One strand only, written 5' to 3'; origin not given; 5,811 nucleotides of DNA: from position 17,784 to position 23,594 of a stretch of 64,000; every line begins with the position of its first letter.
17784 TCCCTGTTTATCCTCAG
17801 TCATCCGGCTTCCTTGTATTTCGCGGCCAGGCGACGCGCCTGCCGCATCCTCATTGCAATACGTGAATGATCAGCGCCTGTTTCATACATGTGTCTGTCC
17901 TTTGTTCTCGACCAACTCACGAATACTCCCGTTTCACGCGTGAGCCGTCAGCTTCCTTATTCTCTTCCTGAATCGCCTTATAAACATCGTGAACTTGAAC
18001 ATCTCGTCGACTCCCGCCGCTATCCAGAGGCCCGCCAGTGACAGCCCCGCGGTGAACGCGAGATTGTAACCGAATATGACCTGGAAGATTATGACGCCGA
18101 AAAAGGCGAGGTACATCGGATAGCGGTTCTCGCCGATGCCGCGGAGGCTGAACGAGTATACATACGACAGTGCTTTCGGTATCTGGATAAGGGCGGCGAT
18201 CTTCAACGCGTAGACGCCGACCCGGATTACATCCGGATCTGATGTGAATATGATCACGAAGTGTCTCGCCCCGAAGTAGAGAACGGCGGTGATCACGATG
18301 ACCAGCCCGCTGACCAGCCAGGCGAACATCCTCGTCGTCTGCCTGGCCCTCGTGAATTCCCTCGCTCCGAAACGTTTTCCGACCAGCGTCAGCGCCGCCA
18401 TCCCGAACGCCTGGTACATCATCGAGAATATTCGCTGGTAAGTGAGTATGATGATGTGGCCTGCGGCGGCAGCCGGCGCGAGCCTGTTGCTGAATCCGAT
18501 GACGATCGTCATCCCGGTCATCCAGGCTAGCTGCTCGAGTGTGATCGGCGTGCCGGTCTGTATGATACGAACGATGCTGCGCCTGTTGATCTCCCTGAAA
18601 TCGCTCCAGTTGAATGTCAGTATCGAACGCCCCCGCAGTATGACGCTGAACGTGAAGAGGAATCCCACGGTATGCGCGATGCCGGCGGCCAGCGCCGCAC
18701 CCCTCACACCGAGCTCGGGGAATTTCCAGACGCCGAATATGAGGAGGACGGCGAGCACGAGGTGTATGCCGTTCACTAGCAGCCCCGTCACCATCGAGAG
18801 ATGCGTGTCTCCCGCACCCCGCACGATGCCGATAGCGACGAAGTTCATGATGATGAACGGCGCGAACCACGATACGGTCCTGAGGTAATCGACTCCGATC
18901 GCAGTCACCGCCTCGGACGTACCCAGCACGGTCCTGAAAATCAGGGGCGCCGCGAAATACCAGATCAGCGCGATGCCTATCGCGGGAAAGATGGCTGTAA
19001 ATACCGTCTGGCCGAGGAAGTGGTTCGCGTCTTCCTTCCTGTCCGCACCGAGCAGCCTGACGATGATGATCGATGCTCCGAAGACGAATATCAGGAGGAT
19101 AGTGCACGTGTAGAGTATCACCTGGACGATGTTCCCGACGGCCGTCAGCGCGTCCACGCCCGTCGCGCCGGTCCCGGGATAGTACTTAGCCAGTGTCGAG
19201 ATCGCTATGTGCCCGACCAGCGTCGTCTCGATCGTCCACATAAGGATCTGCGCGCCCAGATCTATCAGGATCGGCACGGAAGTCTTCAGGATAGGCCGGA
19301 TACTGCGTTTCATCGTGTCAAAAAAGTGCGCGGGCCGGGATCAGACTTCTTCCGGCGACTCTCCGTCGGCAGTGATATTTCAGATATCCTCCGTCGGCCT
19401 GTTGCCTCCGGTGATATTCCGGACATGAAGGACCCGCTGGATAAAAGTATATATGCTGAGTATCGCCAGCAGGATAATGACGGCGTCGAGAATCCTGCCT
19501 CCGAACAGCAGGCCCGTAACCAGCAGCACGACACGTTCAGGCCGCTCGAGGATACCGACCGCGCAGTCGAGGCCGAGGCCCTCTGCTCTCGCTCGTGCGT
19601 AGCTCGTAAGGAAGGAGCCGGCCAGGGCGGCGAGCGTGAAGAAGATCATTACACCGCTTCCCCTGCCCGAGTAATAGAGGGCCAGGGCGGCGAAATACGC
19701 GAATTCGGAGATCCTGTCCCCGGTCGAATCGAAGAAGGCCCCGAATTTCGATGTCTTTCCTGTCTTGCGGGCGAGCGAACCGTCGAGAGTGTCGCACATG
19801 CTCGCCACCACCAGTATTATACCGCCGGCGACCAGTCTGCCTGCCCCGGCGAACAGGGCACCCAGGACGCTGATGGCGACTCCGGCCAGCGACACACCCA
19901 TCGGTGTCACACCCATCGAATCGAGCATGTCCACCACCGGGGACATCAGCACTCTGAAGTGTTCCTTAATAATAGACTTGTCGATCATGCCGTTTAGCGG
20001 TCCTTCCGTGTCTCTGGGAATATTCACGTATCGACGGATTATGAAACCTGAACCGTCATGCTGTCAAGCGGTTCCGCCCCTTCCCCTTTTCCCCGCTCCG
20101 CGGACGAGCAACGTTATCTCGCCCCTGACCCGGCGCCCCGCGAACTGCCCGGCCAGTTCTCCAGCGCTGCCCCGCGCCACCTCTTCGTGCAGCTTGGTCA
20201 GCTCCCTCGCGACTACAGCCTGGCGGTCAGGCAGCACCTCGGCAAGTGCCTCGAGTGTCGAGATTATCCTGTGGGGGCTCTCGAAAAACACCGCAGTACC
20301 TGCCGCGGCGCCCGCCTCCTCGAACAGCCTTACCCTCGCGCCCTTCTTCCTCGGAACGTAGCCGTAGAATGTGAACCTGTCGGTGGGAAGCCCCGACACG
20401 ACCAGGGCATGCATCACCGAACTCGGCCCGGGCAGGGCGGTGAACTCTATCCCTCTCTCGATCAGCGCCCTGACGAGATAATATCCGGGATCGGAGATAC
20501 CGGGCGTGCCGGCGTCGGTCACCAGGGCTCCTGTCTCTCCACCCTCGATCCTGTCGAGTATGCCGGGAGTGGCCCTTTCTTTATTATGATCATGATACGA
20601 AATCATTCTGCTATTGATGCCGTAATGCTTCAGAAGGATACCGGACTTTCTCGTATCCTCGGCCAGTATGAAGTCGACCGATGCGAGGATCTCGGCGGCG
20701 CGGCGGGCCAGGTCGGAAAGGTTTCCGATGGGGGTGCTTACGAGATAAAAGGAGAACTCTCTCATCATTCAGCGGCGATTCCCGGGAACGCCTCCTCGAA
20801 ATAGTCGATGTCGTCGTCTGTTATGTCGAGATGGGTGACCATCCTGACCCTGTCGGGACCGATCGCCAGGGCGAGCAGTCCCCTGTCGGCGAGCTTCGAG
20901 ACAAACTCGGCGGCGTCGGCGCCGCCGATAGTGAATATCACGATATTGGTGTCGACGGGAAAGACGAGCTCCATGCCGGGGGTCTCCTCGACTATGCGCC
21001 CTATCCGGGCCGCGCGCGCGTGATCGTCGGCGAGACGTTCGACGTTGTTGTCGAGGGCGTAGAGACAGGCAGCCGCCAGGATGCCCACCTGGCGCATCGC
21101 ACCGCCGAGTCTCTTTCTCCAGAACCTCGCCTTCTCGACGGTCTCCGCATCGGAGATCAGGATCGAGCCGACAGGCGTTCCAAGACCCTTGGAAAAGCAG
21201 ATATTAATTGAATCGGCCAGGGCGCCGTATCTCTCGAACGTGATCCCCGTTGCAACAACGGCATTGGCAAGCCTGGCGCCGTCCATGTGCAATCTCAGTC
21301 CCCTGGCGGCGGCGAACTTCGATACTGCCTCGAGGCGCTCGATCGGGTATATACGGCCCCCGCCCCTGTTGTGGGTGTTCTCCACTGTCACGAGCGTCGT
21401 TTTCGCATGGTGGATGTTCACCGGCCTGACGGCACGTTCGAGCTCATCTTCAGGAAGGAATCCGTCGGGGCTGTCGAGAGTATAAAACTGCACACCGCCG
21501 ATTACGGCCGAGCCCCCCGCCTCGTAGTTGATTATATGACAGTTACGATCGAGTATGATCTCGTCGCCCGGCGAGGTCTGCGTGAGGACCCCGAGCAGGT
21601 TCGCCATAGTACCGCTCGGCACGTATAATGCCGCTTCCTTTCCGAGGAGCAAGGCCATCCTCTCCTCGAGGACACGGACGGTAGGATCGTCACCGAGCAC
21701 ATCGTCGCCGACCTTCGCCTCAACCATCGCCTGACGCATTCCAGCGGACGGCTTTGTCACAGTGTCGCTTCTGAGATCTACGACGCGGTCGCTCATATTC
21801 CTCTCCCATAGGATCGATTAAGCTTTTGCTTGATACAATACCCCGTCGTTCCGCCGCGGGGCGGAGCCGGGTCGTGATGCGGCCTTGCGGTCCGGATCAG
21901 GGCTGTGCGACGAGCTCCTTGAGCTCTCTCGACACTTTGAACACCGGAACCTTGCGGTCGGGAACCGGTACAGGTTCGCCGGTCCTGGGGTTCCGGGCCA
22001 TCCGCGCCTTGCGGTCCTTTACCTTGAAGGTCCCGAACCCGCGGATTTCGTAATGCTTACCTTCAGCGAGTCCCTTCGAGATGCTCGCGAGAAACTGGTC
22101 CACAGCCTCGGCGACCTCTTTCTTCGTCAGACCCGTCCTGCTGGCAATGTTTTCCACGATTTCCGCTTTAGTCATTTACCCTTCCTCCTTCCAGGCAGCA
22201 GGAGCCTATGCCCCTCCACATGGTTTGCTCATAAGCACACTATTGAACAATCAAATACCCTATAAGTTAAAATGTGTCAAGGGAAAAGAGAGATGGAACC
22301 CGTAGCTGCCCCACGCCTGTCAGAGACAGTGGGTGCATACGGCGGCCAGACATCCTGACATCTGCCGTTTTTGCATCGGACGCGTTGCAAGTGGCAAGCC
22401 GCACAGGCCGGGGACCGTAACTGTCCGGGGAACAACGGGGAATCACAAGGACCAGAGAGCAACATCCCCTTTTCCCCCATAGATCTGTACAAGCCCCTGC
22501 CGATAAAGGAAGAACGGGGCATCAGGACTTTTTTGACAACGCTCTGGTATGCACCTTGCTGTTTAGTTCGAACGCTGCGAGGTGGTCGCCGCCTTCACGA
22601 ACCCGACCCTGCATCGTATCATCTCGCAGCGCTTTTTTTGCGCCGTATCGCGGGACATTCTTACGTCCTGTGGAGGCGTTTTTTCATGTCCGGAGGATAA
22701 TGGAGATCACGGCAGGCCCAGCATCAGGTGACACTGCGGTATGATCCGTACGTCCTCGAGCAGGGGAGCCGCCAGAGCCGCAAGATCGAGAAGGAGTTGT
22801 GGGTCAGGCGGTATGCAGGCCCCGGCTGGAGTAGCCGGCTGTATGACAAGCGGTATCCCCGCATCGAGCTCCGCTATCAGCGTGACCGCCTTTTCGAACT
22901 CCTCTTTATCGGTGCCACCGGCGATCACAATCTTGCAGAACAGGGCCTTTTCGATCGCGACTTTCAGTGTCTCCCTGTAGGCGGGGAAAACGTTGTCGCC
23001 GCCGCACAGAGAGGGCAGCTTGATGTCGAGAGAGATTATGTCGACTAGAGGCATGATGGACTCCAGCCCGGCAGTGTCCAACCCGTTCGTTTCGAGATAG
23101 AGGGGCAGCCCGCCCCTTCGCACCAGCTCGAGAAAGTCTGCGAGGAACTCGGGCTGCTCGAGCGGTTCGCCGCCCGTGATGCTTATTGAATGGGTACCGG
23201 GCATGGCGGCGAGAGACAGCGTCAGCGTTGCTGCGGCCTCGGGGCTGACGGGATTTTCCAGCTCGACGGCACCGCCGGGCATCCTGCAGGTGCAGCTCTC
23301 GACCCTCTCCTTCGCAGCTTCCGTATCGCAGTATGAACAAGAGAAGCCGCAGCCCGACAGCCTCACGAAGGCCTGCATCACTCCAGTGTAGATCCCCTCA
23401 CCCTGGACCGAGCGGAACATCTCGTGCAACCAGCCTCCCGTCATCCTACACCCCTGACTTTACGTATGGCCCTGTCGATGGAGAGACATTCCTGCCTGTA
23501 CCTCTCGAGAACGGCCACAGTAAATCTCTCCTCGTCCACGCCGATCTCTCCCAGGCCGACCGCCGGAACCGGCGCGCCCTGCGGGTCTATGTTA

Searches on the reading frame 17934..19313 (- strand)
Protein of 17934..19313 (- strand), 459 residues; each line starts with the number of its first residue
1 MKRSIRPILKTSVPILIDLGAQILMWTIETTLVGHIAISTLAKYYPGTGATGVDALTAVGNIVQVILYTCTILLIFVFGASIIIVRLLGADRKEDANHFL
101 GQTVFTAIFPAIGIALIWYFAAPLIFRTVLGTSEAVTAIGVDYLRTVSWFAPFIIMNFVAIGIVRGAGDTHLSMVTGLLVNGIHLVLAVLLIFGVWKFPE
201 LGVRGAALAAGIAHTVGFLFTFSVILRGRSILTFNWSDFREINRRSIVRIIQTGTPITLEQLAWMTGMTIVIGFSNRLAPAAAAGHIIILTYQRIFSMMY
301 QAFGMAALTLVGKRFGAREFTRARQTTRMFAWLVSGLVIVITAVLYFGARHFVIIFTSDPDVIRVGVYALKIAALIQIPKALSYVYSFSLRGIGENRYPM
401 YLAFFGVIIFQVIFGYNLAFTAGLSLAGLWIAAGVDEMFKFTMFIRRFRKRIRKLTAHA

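Call 59: search_protein_families(library=pfam, proteins=[window:17934-19313:-], max_evalue=0.0001)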
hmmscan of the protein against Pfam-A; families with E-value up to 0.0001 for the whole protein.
window:17934-19313:- (459 aa): 1 family
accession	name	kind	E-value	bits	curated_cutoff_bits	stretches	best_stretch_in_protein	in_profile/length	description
PF01554.23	MatE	-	2.6e-40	138.2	24.9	2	256-416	1-160/161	MatE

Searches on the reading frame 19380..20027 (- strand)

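Call 59: search_protein_families(library=pfam, proteins=[window:19380-20027:-], max_evalue=0.0001)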
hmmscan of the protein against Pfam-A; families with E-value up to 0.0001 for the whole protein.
window:19380-20027:- (215 aa): 1 family
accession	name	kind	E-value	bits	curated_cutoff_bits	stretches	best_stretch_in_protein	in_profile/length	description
PF01066.26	CDP-OH_P_transf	-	6.5e-15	56.3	22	1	49-189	11-147/152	CDP-alcohol phosphatidyltransferase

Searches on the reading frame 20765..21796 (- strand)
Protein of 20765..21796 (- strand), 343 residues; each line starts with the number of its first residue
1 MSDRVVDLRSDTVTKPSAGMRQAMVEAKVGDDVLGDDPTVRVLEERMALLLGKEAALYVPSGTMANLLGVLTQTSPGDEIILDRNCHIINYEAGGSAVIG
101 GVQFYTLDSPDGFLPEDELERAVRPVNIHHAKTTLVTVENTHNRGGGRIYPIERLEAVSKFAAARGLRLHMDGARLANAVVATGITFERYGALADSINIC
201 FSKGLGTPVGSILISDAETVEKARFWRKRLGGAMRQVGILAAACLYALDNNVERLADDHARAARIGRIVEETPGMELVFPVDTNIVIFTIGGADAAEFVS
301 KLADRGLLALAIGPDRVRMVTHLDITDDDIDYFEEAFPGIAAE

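Call 20: search_protein_families(library=pfam, proteins=[window:20765-21796:-], max_evalue=0.001)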
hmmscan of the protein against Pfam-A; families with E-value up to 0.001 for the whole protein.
window:20765-21796:- (343 aa): 3 families
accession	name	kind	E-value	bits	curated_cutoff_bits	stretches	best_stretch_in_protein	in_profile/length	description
PF01212.27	Beta_elim_lyase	-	2.1e-95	319.8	27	1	7-289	1-284/288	Beta-eliminating lyase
PF00155.27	Aminotran_1_2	-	2.9e-09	37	19.7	1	41-332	45-356/361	Aminotransferase class I and II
PF01053.26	Cys_Met_Meta_PP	-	6.9e-05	22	27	1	37-87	51-101/381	Cys/Met metabolism PLP-dependent enzyme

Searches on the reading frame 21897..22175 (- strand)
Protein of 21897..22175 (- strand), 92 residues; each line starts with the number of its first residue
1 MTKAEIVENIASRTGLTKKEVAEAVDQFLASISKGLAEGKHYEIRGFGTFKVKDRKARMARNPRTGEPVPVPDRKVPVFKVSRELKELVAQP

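Call 20: search_protein_families(library=pfam, proteins=[window:21897-22175:-], max_evalue=0.001)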
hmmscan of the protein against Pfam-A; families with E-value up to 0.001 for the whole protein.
window:21897-22175:- (92 aa): 5 families
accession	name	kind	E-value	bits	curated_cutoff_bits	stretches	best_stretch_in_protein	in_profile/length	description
PF00216.26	Bac_DNA_binding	-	1.8e-33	115.1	22.4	1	1-89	1-89/90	Bacterial DNA-binding protein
PF18289.6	HU-CCDC81_euk_2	-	1.9e-06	28.2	26.1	1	10-59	10-61/75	CCDC81 eukaryotic HU domain 2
PF18291.6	HU-HIG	-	4.4e-06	27.2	26.2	1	2-53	33-84/125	HU domain fused to wHTH, Ig, or Glycine-rich motif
PF14908.11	HU-CCDC81_euk_1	-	2.1e-05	24.9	26.1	1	14-87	17-83/89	CCDC81 eukaryotic HU domain 1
PF18175.6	HU-CCDC81_bac_2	-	0.00013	22.2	35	1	7-54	4-51/70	CCDC81-like prokaryotic HU domain 2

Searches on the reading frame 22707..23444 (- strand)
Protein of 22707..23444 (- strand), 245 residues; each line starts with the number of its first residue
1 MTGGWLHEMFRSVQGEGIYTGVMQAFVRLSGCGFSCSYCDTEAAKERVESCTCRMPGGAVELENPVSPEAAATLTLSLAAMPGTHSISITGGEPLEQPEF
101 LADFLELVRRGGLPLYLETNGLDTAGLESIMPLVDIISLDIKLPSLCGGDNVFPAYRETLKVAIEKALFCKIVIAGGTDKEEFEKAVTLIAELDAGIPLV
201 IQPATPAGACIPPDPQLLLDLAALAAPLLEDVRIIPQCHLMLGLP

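Call 20: search_protein_families(library=pfam, proteins=[window:22707-23444:-], max_evalue=0.001)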
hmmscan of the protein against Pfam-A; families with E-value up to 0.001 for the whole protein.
window:22707-23444:- (245 aa): 2 families
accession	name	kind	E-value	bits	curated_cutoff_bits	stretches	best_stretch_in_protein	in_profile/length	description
PF04055.27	Radical_SAM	-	2.8e-11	44.3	29.5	1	30-187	5-163/166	Radical SAM superfamily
PF13353.11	Fer4_12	-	3.6e-07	31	22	1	13-126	1-96/137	4Fe-4S single cluster domain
